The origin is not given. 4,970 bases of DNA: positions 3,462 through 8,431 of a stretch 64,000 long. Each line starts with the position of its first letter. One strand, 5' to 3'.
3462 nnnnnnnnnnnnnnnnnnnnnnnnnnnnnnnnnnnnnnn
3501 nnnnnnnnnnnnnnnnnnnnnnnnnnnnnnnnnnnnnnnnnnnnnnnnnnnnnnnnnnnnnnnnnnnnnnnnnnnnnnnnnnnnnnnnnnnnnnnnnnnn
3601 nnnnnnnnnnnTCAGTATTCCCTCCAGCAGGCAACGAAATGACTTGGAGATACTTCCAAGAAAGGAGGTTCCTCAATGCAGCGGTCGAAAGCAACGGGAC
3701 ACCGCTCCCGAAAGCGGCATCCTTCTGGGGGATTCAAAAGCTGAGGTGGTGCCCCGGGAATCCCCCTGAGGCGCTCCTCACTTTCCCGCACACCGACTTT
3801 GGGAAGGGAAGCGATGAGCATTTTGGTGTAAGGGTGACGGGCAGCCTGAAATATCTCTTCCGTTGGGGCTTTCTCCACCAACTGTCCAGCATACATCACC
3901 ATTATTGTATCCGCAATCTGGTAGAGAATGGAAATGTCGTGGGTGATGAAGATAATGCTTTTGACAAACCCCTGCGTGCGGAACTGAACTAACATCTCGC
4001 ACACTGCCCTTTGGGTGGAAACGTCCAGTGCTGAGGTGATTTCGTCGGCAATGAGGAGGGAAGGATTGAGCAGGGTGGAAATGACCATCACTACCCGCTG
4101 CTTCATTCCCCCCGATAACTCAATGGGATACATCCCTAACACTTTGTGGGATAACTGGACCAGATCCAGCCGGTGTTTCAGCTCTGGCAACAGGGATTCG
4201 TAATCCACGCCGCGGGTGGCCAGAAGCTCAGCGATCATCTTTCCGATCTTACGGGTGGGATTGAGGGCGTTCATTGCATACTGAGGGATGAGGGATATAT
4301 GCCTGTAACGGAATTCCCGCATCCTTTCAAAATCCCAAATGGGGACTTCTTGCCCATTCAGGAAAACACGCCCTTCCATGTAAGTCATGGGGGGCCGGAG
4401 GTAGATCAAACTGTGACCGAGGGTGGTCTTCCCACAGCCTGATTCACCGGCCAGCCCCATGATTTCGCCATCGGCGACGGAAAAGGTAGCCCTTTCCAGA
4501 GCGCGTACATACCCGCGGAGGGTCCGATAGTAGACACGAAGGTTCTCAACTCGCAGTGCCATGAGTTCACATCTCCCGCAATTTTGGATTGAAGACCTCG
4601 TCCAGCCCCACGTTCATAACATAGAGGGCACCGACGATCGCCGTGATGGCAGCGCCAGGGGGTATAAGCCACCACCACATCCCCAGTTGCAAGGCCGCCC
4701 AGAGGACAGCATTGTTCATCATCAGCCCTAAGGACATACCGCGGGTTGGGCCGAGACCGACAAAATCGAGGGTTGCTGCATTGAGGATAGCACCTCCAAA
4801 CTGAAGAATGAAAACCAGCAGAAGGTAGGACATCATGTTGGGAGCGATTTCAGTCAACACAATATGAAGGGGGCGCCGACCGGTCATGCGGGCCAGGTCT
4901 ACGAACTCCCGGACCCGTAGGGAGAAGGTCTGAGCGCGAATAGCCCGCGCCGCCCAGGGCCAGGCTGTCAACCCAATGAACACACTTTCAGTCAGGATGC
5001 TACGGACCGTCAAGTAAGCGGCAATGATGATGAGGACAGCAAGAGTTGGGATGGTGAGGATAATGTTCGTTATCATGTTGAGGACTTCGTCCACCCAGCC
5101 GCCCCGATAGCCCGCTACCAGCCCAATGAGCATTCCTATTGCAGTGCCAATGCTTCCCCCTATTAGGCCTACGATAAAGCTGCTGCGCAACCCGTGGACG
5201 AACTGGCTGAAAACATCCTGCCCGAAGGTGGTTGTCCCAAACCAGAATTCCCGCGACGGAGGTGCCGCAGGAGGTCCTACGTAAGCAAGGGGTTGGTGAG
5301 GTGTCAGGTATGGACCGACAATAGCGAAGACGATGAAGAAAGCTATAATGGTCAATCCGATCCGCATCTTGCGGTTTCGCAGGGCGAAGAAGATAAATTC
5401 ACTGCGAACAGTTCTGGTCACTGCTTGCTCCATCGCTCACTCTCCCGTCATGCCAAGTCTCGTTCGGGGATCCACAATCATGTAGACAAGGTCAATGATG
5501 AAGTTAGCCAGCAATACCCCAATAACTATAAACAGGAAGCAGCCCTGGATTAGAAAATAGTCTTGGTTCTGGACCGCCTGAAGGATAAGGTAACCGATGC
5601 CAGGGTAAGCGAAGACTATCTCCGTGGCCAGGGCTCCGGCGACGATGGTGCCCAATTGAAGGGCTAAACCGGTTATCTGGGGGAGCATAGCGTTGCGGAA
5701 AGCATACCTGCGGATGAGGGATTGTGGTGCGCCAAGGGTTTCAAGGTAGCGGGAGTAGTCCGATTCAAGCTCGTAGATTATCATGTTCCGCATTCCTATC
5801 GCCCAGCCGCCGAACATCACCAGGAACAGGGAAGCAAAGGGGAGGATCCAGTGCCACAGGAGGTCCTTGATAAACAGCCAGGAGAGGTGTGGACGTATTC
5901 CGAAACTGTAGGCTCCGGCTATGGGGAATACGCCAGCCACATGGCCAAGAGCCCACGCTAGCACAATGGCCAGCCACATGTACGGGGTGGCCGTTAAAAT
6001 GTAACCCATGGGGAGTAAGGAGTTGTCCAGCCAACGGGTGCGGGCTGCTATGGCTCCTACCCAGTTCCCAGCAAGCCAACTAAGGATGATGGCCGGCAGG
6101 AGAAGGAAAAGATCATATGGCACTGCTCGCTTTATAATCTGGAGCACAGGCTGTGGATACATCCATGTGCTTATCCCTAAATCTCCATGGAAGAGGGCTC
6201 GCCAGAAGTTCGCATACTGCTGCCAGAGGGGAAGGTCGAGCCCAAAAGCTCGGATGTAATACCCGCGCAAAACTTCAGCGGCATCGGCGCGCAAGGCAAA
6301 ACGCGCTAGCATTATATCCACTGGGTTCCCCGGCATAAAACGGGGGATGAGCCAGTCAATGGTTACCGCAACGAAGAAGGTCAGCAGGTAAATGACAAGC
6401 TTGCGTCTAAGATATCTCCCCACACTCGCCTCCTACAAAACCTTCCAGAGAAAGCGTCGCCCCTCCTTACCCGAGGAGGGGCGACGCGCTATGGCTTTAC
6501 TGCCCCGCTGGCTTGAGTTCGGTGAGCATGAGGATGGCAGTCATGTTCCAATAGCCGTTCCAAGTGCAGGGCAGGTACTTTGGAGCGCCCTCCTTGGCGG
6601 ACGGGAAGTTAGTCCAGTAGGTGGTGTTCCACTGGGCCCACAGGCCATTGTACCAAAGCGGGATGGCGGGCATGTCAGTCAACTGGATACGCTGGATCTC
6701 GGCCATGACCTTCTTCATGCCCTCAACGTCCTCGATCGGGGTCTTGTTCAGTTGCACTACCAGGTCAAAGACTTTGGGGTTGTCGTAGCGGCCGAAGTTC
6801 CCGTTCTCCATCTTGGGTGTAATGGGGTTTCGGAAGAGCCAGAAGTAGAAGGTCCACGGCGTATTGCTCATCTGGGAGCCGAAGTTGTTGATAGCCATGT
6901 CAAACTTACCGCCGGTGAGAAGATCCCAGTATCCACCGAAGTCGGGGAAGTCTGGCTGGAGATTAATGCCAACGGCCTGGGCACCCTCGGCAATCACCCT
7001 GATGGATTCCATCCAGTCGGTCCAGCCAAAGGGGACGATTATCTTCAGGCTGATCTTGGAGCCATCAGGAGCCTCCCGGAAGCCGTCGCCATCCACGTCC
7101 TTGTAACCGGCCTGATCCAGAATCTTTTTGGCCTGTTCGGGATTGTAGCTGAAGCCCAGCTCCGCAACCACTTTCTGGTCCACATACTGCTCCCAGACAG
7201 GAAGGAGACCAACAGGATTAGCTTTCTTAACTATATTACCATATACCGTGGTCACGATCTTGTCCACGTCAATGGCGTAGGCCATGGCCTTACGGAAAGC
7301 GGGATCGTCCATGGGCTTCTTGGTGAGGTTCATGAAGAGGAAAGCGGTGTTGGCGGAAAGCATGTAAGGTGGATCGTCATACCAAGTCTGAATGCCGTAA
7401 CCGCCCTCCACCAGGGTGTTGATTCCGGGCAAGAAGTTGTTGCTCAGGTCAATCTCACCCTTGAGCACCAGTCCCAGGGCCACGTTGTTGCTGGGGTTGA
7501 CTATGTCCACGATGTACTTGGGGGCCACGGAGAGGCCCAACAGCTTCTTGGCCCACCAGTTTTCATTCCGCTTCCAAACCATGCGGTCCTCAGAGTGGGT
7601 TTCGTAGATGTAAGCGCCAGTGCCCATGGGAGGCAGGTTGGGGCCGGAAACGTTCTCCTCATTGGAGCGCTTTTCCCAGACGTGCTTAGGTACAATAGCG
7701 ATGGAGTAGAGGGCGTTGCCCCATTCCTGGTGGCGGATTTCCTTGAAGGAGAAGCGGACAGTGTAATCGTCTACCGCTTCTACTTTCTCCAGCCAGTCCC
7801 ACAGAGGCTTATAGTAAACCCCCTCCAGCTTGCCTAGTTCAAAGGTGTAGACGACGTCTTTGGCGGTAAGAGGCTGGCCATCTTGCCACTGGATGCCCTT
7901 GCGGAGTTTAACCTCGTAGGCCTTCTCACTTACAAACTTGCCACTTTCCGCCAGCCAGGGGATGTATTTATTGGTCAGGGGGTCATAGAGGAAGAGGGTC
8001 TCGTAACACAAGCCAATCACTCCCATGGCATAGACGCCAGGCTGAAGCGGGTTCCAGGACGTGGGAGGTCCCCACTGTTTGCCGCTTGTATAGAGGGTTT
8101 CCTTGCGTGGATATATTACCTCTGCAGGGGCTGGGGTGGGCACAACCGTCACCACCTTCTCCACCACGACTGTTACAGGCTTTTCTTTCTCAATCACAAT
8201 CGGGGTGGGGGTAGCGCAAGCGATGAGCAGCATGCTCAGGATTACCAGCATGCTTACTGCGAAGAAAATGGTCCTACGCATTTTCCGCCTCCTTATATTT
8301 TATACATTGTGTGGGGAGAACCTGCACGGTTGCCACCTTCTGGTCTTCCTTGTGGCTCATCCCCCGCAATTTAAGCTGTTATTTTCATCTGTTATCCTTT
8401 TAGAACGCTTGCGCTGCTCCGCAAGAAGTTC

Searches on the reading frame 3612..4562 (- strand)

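Call 21: search_protein_families(library=pfam, proteins=[window:3612-4562:-])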
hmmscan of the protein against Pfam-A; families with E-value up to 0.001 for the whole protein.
window:3612-4562:- (316 aa): 3 families
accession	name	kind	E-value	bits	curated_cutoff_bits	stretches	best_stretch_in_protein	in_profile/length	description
PF00005.33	ABC_tran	-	3.7e-21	76.6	25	1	22-177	1-137/137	ABC transporter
PF08352.17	oligo_HPY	-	5.5e-20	72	27.1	1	229-295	1-65/65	Oligopeptide/dipeptide transporter, C-terminal region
PF02463.25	SMC_N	-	0.0001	22.3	40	0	122-215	135-204/220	RecF/RecN/SMC N terminal domain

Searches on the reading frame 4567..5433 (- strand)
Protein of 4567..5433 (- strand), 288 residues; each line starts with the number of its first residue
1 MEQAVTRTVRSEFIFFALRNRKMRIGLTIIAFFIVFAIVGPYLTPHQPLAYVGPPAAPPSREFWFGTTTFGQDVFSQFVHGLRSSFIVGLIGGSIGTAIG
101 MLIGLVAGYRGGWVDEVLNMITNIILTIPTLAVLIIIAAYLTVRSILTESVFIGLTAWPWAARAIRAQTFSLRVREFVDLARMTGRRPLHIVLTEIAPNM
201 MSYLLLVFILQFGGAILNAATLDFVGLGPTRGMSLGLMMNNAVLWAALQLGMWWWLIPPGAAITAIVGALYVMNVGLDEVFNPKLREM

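Call 21: search_protein_families(library=pfam, proteins=[window:4567-5433:-])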
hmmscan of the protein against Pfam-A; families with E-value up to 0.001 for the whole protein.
window:4567-5433:- (288 aa): 2 families
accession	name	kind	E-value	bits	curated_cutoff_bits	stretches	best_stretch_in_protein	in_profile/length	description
PF00528.27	BPD_transp_1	-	4.3e-23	82.4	26.4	1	100-286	1-183/184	Binding-protein-dependent transport system inner membrane component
PF12911.12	OppC_N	-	1.5e-05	25.3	23.9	1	19-48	12-41/53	N-terminal TM domain of oligopeptide transport permease C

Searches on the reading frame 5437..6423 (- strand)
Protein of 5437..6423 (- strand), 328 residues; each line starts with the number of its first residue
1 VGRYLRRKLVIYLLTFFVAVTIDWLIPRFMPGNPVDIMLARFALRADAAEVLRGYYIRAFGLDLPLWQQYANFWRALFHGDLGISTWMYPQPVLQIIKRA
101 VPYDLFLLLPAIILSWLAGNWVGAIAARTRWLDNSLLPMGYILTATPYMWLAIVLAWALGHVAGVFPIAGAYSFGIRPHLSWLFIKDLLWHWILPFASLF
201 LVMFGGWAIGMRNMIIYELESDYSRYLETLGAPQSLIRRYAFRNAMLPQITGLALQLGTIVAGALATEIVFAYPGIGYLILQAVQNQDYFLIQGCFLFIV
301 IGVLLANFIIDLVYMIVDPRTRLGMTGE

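Call 21: search_protein_families(library=pfam, proteins=[window:5437-6423:-])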
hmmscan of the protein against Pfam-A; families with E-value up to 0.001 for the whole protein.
window:5437-6423:- (328 aa): 1 family
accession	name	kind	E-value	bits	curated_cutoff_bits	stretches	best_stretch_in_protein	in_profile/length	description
PF00528.27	BPD_transp_1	-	4.1e-40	137.9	26.4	1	119-322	1-183/184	Binding-protein-dependent transport system inner membrane component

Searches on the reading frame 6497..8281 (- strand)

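Call 21: search_protein_families(library=pfam, proteins=[window:6497-8281:-])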
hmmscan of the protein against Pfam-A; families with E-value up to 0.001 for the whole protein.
window:6497-8281:- (594 aa): 1 family
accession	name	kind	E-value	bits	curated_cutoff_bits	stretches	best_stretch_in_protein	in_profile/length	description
PF00496.27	SBP_bac_5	-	3.7e-71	240.6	32.4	1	105-483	1-362/368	Bacterial extracellular solute-binding proteins, family 5 Middle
